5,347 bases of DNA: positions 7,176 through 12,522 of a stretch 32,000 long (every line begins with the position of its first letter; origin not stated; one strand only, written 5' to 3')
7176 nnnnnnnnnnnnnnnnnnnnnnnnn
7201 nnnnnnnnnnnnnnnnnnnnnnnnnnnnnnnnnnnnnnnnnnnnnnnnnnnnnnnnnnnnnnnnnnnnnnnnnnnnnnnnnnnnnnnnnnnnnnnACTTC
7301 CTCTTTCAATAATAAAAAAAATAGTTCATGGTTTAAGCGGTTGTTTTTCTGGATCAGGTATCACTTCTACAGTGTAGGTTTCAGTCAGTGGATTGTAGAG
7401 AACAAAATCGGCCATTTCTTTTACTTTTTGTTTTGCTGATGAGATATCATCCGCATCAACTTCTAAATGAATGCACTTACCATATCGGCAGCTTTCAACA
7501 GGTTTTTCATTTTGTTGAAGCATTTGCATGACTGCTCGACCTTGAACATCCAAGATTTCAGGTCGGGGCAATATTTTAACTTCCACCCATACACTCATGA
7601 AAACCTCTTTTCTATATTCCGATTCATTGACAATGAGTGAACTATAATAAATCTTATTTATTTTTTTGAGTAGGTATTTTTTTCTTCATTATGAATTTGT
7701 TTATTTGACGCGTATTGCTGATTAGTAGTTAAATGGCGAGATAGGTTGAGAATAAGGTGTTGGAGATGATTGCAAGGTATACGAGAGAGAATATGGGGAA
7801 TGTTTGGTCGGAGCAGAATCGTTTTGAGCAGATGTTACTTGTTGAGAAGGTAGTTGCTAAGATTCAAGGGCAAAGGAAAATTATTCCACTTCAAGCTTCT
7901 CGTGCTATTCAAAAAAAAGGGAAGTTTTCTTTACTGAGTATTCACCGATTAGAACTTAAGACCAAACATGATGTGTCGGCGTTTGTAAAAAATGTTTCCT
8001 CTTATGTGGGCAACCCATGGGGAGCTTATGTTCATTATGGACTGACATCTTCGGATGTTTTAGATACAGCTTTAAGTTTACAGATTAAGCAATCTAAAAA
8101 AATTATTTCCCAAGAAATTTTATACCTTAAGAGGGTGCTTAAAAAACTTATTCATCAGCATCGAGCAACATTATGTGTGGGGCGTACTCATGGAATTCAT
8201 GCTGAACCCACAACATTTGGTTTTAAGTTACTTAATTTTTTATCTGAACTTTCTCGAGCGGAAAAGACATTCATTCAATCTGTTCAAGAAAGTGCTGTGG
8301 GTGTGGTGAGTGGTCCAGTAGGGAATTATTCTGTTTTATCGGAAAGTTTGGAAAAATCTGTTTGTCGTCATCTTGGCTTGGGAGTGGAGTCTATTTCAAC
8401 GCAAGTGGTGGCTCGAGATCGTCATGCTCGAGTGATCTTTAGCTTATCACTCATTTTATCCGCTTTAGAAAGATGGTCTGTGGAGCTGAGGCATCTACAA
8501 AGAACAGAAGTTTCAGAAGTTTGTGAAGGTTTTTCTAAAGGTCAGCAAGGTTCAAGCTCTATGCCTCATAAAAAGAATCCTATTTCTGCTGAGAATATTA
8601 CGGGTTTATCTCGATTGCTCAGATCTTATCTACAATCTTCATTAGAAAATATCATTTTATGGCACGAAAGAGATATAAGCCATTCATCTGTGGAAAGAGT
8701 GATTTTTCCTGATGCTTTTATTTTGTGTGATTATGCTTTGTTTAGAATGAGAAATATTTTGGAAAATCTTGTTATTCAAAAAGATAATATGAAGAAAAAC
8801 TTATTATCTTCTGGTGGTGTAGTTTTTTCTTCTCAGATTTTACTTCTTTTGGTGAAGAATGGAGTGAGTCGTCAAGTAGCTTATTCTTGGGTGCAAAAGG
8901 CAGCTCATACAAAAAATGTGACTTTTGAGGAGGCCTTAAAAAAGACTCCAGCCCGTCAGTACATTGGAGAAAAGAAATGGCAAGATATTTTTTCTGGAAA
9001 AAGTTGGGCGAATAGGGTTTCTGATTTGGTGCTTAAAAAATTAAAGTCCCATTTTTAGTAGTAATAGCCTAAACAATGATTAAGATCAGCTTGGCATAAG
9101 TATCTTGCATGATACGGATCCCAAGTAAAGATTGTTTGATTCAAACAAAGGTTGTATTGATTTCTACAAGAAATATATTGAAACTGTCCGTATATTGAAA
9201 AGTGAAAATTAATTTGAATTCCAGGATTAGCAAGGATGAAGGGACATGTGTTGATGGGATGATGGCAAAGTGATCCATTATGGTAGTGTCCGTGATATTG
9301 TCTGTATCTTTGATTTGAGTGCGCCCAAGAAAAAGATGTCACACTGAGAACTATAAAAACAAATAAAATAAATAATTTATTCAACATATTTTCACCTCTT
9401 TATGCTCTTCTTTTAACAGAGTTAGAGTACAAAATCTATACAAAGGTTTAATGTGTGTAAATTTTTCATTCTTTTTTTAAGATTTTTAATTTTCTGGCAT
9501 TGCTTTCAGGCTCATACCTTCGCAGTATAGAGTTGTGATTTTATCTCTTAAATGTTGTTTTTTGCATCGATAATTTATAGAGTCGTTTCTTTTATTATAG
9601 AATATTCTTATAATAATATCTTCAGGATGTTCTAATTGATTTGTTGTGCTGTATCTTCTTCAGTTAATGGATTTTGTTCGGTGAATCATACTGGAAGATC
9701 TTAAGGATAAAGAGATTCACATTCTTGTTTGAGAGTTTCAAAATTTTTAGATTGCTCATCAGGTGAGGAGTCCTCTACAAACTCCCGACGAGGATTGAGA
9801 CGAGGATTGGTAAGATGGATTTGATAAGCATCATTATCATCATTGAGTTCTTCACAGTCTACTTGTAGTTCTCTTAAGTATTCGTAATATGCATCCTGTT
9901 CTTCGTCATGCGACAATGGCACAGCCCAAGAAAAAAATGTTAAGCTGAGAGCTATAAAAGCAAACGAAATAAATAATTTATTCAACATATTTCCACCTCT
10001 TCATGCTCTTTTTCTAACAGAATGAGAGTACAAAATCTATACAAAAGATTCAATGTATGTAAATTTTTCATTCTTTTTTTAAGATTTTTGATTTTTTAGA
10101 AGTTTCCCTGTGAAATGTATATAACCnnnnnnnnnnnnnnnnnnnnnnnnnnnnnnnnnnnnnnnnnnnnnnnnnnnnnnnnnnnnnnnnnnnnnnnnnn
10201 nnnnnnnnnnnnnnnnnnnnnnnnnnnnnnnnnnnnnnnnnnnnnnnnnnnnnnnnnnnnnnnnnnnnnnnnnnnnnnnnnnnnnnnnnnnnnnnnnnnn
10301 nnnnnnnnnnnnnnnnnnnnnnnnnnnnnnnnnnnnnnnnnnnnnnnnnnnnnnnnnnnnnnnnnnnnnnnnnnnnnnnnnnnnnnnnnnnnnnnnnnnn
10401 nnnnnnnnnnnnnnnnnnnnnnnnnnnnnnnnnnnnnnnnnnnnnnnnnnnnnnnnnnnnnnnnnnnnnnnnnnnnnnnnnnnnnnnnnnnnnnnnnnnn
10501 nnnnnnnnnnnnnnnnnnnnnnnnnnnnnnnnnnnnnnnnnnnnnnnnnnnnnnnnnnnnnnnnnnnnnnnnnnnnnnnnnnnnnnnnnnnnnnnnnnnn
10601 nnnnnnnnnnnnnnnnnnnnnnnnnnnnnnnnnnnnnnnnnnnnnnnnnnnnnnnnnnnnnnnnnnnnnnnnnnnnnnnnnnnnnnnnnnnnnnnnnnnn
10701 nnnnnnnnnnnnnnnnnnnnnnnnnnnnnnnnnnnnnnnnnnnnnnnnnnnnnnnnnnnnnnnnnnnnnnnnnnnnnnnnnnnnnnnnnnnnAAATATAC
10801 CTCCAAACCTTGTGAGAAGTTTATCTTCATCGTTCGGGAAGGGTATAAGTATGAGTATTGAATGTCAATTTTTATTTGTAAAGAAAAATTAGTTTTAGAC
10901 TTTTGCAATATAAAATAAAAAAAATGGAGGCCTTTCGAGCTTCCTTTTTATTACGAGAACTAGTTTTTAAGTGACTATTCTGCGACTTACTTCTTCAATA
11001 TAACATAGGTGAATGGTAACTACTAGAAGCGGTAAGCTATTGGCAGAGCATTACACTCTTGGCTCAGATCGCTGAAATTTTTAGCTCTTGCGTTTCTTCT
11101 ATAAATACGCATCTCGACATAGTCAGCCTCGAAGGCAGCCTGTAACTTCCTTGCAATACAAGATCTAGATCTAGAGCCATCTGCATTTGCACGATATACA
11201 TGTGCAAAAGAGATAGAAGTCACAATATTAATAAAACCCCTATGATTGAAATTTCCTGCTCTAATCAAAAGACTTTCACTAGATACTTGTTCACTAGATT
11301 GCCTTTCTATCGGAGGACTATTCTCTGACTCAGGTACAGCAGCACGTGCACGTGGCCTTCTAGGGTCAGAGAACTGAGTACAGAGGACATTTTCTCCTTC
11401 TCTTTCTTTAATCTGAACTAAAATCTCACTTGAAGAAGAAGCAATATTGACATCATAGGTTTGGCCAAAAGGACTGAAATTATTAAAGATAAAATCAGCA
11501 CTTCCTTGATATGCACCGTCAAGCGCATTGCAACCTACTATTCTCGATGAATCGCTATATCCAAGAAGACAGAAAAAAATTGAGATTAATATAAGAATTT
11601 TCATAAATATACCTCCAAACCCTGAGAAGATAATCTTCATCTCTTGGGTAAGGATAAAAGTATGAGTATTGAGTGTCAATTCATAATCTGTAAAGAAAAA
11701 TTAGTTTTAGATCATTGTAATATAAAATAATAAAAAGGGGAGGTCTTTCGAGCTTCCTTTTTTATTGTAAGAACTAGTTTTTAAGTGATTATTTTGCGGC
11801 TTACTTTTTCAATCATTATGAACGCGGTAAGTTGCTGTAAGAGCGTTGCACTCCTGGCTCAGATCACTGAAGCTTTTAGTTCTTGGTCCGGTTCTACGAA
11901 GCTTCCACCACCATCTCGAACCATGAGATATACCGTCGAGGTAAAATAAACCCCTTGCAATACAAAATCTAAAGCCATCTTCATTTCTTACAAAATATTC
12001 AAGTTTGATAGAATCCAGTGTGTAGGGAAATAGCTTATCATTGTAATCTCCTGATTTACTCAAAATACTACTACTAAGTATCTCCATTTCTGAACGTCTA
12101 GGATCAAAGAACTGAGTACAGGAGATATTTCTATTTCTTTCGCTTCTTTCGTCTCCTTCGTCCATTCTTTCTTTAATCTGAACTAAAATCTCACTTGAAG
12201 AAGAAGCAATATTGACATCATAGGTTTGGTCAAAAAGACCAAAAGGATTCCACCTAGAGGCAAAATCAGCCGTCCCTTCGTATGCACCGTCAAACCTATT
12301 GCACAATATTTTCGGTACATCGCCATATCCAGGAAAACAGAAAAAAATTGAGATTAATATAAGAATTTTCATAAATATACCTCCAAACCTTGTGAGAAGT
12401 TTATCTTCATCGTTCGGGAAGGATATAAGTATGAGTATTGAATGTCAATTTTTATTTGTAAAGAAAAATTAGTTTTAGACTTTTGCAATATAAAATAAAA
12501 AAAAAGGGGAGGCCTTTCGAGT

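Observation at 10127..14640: Six tandem copies of a four-cysteine secreted protein family, five followed by their own terminator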

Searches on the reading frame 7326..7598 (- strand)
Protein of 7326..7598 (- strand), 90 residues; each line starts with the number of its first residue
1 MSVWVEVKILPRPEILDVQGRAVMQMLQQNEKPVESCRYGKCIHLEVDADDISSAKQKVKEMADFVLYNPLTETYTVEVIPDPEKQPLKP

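Call 12: search_protein_families(library=pfam, proteins=[window:7326-7598:-], max_evalue=0.001)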
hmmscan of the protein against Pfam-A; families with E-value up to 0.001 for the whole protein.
window:7326-7598:- (90 aa): 1 family
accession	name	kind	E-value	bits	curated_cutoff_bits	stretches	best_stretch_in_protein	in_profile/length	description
PF02700.19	PurS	-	1.1e-19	70.8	22.2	1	5-79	2-77/77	Phosphoribosylformylglycinamidine (FGAM) synthase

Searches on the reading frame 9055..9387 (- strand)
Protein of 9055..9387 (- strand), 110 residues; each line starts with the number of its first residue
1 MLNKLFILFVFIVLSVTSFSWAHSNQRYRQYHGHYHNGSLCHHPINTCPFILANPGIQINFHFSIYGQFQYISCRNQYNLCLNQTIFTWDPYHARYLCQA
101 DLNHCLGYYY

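Call 5: search_protein_families(library=pfam, proteins=[window:9055-9387:-], max_evalue=1)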
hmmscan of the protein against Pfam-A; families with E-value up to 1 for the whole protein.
window:9055-9387:- (110 aa): 1 family
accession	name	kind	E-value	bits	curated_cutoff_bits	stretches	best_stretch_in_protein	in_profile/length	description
PF13701.12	DDE_Tnp_1_4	-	0.18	10.4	34.7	1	19-46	148-173/435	Transposase DDE domain group 1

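Call 6: search_protein_families(library=ncbifam, proteins=[window:9055-9387:-], max_evalue=1)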
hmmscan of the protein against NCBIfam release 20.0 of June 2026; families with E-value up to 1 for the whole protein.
window:9055-9387:- (110 aa): 0 families

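Call 77: search_protein_families(library=padloc, proteins=[window:9055-9387:-], max_evalue=0.01)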
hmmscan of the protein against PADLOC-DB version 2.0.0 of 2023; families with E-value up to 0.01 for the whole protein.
window:9055-9387:- (110 aa): 0 families

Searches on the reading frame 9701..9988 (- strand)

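Call 5: search_protein_families(library=pfam, proteins=[window:9701-9988:-], max_evalue=1)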
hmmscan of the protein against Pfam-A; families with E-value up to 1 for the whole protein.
window:9701-9988:- (95 aa): 1 family
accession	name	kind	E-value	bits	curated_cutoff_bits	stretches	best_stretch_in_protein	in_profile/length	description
PF25131.1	bL9m_N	-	0.17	11.9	27.3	0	61-68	17-24/33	Large ribosomal subunit protein bL9m N-terminal domain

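Call 6: search_protein_families(library=ncbifam, proteins=[window:9701-9988:-], max_evalue=1)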
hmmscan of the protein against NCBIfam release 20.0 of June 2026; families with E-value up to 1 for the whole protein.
window:9701-9988:- (95 aa): 0 families

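Call 77: search_protein_families(library=padloc, proteins=[window:9701-9988:-], max_evalue=0.01)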
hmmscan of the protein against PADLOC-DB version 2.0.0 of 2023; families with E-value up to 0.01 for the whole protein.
window:9701-9988:- (95 aa): 0 families

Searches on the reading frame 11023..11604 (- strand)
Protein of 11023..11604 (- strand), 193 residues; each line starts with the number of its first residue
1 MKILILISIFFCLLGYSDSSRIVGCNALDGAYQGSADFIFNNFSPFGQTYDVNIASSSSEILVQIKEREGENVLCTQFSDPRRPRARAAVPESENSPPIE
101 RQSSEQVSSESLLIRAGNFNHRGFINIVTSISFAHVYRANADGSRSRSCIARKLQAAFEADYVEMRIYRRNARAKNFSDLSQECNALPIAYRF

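Call 5: search_protein_families(library=pfam, proteins=[window:11023-11604:-], max_evalue=1)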
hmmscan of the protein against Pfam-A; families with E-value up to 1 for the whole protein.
window:11023-11604:- (193 aa): 2 families
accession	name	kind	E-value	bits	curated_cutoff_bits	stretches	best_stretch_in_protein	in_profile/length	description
PF12306.14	PixA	-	0.054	14.1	21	1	52-128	71-147/165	Inclusion body protein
PF07140.17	IFNGR1_D2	-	0.19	12.4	28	1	33-107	23-102/108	Interferon gamma receptor (IFNGR1), D2 domain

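Call 6: search_protein_families(library=ncbifam, proteins=[window:11023-11604:-], max_evalue=1)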
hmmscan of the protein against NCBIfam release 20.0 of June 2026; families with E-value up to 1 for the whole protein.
window:11023-11604:- (193 aa): 0 families

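Call 77: search_protein_families(library=padloc, proteins=[window:11023-11604:-], max_evalue=0.01)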
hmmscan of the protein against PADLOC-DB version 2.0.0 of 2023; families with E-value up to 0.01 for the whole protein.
window:11023-11604:- (193 aa): 0 families

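Call 78: search_protein_families(library=phrogs, proteins=[window:11023-11604:-], max_evalue=0.01)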
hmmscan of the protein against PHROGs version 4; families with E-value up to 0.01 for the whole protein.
window:11023-11604:- (193 aa): 0 families

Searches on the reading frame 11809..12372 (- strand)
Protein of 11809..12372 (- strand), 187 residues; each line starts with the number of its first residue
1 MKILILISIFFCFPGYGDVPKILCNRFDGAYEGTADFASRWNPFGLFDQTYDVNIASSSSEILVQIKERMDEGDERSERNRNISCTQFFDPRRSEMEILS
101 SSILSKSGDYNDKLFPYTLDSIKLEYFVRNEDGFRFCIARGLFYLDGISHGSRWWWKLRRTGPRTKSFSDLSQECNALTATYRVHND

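Call 5: search_protein_families(library=pfam, proteins=[window:11809-12372:-], max_evalue=1)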
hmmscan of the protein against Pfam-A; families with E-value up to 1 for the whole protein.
window:11809-12372:- (187 aa): 1 family
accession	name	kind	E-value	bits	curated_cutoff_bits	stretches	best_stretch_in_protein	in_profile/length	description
PF25604.1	DUF7938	-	0.14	12.6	27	1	122-149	32-60/66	Phage family of unknown function (DUF7938)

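Call 6: search_protein_families(library=ncbifam, proteins=[window:11809-12372:-], max_evalue=1)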
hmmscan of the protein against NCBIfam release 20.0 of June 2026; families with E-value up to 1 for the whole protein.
window:11809-12372:- (187 aa): 0 families

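Call 77: search_protein_families(library=padloc, proteins=[window:11809-12372:-], max_evalue=0.01)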
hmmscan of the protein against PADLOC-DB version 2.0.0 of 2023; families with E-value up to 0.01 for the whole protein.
window:11809-12372:- (187 aa): 0 families

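Call 78: search_protein_families(library=phrogs, proteins=[window:11809-12372:-], max_evalue=0.01)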
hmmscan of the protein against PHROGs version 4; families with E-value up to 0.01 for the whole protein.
window:11809-12372:- (187 aa): 0 families
